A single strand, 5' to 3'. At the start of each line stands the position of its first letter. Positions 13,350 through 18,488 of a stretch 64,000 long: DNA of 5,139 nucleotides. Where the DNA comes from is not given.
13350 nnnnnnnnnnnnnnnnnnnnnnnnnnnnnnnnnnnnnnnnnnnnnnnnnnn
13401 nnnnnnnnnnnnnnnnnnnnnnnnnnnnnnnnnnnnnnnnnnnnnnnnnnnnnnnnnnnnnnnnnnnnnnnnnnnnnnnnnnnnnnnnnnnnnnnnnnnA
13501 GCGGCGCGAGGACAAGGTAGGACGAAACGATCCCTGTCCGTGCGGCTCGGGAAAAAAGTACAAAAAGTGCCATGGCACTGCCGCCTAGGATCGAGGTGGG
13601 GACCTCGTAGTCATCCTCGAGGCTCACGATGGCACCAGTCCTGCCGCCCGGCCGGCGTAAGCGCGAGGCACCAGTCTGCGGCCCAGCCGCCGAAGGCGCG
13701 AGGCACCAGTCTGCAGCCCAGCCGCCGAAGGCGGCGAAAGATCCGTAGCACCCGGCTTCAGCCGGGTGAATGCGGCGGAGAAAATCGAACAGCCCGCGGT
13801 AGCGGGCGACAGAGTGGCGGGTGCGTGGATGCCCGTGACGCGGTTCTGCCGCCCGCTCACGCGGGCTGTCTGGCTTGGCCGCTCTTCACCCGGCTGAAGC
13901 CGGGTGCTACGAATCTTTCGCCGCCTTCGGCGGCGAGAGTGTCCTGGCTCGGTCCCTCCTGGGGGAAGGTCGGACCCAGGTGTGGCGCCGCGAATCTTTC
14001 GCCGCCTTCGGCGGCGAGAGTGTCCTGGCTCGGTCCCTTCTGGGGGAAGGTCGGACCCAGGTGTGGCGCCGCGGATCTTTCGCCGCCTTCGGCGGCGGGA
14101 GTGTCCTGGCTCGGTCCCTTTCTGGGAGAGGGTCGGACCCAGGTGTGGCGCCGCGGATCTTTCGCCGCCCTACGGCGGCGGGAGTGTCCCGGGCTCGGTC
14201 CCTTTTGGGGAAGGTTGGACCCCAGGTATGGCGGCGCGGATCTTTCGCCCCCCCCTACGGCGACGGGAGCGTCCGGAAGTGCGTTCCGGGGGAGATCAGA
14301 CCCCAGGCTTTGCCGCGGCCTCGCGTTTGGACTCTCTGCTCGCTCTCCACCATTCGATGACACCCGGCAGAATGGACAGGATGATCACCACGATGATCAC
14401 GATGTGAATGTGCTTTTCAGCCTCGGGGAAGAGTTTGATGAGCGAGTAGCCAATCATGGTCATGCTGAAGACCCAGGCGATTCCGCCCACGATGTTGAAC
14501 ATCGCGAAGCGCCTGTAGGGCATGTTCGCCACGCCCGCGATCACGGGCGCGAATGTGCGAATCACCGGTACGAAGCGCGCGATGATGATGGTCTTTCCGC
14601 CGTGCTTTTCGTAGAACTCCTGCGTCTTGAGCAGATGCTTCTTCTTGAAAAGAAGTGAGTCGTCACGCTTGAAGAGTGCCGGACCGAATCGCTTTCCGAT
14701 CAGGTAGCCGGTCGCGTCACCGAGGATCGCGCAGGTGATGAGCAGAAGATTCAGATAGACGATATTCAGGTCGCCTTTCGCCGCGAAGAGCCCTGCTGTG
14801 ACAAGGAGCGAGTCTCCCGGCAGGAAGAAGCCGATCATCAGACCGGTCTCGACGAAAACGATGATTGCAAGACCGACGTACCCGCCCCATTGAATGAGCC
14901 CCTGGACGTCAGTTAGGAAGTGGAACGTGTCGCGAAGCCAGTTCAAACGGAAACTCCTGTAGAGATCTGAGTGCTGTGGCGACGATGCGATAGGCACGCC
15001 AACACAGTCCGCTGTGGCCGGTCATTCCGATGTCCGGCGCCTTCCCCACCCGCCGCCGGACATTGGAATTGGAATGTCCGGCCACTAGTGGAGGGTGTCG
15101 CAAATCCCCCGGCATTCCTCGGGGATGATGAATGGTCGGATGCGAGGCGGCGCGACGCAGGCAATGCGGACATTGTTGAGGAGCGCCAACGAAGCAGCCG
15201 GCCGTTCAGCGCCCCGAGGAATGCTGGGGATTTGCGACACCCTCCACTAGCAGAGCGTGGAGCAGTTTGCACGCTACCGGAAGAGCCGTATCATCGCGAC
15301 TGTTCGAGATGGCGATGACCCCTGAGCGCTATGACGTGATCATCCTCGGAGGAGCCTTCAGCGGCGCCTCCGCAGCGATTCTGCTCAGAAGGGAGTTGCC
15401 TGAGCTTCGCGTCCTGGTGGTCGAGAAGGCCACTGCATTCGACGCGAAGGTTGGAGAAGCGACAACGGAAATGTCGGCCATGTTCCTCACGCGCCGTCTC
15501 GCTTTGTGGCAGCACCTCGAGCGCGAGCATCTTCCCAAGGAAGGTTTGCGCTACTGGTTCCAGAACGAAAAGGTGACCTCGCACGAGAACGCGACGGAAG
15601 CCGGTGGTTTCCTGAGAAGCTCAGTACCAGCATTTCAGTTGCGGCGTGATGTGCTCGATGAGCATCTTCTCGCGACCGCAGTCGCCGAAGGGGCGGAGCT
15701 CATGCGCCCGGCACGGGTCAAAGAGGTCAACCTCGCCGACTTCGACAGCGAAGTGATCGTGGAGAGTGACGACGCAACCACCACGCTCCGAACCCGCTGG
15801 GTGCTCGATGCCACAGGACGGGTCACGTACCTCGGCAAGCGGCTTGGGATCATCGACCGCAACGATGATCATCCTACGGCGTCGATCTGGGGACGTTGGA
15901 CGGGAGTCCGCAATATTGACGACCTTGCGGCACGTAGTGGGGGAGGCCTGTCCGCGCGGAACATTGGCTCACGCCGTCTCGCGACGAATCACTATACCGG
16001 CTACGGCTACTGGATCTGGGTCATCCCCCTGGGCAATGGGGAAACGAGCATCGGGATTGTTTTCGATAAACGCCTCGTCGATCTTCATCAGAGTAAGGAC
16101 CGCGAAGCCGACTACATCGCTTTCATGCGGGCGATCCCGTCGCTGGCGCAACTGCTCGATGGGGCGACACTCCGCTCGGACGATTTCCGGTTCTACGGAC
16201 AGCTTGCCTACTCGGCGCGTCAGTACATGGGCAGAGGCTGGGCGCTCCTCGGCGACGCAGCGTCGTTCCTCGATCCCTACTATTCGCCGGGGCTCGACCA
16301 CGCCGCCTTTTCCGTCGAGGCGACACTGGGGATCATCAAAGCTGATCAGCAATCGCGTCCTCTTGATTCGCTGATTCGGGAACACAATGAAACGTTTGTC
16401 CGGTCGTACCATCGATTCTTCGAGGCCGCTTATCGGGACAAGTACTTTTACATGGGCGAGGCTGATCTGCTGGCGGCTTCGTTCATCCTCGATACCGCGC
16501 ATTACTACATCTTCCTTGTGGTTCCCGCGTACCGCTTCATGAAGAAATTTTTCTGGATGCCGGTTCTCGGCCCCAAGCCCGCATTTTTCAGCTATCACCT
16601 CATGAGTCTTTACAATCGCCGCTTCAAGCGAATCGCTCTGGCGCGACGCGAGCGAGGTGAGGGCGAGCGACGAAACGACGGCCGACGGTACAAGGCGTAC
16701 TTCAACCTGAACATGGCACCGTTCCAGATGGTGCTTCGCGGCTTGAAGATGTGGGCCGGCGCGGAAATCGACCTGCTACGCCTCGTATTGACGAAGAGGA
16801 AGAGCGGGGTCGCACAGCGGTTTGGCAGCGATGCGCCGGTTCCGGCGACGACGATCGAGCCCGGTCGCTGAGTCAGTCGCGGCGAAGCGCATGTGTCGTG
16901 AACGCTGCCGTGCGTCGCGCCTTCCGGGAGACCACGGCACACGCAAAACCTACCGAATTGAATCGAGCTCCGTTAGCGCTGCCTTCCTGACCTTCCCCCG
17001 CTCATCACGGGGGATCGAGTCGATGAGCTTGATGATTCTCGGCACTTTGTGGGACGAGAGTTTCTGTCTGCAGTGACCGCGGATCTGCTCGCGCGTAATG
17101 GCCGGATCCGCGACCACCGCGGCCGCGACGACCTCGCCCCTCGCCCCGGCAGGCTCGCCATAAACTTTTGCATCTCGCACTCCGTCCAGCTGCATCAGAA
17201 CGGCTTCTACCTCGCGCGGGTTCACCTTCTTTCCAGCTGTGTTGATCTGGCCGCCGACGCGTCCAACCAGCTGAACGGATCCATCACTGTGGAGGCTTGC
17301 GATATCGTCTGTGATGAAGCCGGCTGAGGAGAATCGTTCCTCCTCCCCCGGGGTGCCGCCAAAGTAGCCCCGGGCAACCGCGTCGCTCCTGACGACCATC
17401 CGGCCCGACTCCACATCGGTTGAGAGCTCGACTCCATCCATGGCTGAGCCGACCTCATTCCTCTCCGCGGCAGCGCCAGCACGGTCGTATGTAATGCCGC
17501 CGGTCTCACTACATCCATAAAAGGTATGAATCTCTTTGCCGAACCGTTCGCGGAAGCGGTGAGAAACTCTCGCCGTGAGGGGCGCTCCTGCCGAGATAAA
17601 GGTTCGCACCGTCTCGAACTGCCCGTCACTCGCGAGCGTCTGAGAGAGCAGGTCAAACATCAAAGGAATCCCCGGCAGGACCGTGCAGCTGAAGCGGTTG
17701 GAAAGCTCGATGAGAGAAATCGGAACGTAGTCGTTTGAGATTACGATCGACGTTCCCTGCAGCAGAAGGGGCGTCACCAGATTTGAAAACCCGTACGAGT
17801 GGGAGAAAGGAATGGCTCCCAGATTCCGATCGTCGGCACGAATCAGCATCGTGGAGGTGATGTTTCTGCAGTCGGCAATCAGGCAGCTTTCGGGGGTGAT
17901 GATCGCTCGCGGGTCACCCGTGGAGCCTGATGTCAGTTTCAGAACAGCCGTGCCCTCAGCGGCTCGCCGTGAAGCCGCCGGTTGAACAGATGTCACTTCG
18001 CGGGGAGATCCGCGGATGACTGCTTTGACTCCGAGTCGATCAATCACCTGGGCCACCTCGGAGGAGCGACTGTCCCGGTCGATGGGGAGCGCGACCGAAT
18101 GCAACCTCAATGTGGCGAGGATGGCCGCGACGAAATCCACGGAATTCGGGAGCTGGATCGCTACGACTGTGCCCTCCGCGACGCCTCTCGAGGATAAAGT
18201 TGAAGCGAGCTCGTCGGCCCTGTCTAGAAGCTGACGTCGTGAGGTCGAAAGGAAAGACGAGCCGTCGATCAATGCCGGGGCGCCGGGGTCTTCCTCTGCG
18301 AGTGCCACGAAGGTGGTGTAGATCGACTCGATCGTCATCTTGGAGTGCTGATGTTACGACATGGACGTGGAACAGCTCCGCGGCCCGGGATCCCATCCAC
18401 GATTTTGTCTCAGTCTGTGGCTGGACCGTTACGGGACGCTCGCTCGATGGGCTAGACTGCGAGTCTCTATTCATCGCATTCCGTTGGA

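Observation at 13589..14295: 700-bp secA-dedA intergenic region built almost entirely of nested repeats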

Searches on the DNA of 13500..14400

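Call 9: search_rna_families(source=window, start=13500, end=14400, threshold=evalue, max_evalue=10, show_alignments=3)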
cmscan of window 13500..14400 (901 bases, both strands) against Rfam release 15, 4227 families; matches with E-value up to 10: 15.
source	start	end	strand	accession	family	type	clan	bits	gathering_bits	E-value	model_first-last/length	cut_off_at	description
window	13744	13912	+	RF03175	MIR3454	Gene; miRNA;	-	41.3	142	5.7e-07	1-147/147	no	MIR3454 microRNA precursor family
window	13888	13976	-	RF02240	Xoo1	Gene; sRNA;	-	27.7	70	0.021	1-95/95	no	Xanthomonadaceae sRNA Xoo1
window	13720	13768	-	RF01687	Acido-Lenti-1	Gene; sRNA;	-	23.7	37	0.0051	1-46/46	no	Acido-Lenti-1 RNA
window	13918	13983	+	RF02827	Scr6106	Gene; sRNA;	-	21.9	52.5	4.2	1-85/85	no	Streptomyces RNA 6106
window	13999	14064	+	RF02827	Scr6106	Gene; sRNA;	-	21.9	52.5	4.3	1-85/85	no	Streptomyces RNA 6106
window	14092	14154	-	RF00996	mir-631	Gene; miRNA;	-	21.6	59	0.5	1-73/73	no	mir-631 microRNA precursor family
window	13788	13870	-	RF03944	mir-935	Gene; miRNA;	-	20.1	73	4.5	1-91/91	no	mir-935 microRNA precursor family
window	13881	13910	-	RF01322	CRISPR-DR9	Gene; CRISPR;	-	18.6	45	0.37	1-37/37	no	CRISPR RNA direct repeat element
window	13745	13771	+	RF01322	CRISPR-DR9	Gene; CRISPR;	-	17.3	45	0.91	1-37/37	no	CRISPR RNA direct repeat element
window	13643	13698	+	RF03856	mir-1188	Gene; miRNA;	-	17.2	106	1.7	1-82/82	no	mir-1188 microRNA precursor family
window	14133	14179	-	RF02794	Pab19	Gene; snRNA; snoRNA; HACA-box;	-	16.3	55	8.4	1-102/102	no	Pab19 RNA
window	13748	13770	-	RF01674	P27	Gene; sRNA;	-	13.9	50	2.2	26-48/192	no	Pseudomonas sRNA P27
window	14215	14292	+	RF02133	HOXB13-AS1_2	Gene; lncRNA;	-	13.2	40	2.6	1-81/81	no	HOXB13 antisense RNA 1 conserved region 2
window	13787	13907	+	RF02424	Bp2_287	Gene; sRNA;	-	11.6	70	6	1-174/174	no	Burkholderia sRNA Bp2_Cand287_SIPHT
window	13835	13889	-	RF02566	Ms1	Gene; sRNA;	-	9.1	162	9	138-195/304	no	Mycobacterium smegmatis small RNA 1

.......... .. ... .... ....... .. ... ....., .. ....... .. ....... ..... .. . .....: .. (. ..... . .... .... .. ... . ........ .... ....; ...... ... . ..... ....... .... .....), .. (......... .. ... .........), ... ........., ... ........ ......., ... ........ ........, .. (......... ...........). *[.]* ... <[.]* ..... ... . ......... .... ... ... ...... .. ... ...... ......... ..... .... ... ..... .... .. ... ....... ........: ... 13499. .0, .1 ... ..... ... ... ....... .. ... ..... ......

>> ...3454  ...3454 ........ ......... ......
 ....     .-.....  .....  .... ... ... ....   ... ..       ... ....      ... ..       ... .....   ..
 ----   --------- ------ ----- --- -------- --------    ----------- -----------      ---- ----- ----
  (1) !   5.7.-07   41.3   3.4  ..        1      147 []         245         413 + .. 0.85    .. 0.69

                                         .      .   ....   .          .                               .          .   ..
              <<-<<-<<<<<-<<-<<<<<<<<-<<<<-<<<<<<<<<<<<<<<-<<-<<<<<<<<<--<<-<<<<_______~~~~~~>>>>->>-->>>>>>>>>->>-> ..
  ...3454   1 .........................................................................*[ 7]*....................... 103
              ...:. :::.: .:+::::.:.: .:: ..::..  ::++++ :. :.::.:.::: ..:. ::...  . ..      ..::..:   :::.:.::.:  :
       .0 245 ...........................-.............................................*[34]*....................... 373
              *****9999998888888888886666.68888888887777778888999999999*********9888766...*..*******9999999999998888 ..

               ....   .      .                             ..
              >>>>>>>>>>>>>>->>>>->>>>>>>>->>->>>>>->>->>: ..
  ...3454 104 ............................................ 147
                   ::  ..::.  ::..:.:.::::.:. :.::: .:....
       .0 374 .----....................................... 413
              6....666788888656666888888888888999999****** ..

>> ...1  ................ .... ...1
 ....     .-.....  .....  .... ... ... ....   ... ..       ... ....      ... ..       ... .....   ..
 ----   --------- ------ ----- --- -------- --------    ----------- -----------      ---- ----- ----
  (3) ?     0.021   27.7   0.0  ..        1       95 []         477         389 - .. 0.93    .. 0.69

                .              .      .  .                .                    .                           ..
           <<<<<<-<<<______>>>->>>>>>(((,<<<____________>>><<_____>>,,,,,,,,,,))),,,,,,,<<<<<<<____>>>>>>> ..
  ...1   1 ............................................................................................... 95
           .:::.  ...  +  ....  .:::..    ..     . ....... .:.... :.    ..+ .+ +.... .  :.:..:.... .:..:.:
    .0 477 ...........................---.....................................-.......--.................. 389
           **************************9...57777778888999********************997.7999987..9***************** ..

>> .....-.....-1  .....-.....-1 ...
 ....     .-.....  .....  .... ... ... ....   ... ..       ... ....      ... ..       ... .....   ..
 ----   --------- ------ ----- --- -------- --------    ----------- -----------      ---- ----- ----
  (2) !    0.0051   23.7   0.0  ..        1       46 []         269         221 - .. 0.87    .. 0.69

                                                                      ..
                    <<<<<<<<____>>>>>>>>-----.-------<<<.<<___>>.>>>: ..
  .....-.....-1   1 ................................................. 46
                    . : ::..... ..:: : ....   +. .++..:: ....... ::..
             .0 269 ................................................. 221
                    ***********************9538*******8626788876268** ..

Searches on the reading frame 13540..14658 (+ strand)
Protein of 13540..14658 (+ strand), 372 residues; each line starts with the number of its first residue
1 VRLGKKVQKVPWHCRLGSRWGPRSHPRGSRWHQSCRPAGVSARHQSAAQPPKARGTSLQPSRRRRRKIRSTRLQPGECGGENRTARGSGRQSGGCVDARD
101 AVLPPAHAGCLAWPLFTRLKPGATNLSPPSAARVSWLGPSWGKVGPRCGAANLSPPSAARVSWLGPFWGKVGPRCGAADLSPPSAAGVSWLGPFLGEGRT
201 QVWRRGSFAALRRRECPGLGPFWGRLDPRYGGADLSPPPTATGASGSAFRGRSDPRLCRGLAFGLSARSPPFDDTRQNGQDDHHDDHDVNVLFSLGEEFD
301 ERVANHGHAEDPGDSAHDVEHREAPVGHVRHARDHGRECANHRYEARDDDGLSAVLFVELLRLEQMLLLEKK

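Call 56: search_protein_families(library=pfam, proteins=[window:13540-14658:+], max_evalue=1)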
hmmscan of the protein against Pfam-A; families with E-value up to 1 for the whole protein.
window:13540-14658:+ (372 aa): 0 families

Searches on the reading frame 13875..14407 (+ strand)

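Call 56: search_protein_families(library=pfam, proteins=[window:13875-14360:+, window:13904-14407:+], max_evalue=1)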
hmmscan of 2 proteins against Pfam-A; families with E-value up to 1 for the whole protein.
window:13875-14360:+ (161 aa): 2 families
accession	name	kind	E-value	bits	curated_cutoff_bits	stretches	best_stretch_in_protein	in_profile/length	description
PF23889.1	DUF7241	-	0.025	15.1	27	0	16-41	32-56/70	Domain of unknown function (DUF7241)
PF18300.7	DUF5604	-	0.053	13.9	25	0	48-71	5-28/58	Domain of unknown function (DUF5604)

window:13904-14407:+ (167 aa): 2 families
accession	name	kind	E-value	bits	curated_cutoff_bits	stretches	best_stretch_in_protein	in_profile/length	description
PF22468.2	ACT_9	-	0.0018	18.4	27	0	47-65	7-25/61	ACT domain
PF24158.1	DUF7409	-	0.39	11.5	27.8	0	104-114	36-46/47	Domain of unknown function (DUF7409)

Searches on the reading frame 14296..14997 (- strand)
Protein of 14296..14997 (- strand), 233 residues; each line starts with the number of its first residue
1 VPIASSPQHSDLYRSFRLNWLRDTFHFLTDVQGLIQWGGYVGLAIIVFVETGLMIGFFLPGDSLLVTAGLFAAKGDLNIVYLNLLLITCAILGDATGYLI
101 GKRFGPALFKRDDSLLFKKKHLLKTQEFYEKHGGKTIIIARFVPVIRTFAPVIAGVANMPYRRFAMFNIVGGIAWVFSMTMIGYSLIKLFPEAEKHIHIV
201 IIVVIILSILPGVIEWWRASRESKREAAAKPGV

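Call 16: search_protein_families(library=pfam, proteins=[window:14296-14997:-])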
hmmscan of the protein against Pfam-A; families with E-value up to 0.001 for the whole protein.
window:14296-14997:- (233 aa): 1 family
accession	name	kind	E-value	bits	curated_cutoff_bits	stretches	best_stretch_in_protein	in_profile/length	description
PF09335.16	VTT_dom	-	4.4e-21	76.1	33.9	1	59-184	1-122/123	VTT domain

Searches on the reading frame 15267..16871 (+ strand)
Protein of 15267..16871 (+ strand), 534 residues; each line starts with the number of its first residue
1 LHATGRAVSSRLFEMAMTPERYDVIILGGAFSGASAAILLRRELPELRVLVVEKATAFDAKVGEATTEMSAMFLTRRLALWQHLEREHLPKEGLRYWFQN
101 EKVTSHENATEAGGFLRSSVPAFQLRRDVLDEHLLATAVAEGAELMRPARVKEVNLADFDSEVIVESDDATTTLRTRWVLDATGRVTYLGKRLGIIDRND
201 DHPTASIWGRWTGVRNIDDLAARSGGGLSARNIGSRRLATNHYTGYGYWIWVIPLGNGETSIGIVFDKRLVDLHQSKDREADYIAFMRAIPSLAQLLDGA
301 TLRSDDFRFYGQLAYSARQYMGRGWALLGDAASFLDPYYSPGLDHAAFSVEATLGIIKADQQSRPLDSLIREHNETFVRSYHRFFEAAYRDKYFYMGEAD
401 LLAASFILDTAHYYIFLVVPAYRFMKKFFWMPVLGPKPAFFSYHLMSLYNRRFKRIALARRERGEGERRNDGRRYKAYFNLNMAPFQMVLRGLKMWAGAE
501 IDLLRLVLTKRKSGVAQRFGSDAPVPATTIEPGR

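Call 16: search_protein_families(library=pfam, proteins=[window:15267-16871:+])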
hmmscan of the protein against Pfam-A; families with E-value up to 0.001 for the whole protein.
window:15267-16871:+ (534 aa): 4 families
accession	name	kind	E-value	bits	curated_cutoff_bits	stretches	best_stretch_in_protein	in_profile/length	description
PF04820.20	Trp_halogenase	-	7.3e-15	55.2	21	2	23-78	1-57/458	Tryptophan halogenase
PF01494.25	FAD_binding_3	-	4.1e-08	33.3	22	1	22-337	2-298/349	FAD binding domain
PF01946.23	Thi4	-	3.8e-05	23.5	26.2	1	6-64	2-59/235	Thi4 family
PF12831.13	FAD_oxidored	-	0.00082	19.2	27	0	23-184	1-145/416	FAD dependent oxidoreductase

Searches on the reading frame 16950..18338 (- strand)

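Call 16: search_protein_families(library=pfam, proteins=[window:16950-18338:-])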
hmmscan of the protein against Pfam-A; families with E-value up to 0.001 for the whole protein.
window:16950-18338:- (462 aa): 2 families
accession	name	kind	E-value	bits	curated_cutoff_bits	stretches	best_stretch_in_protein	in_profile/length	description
PF00501.34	AMP-binding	-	8.7e-50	170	29.9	1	14-326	5-384/384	AMP-binding enzyme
PF13193.12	AMP-binding_C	-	2.5e-14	54.4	24.5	1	376-449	1-76/76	AMP-binding enzyme C-terminal domain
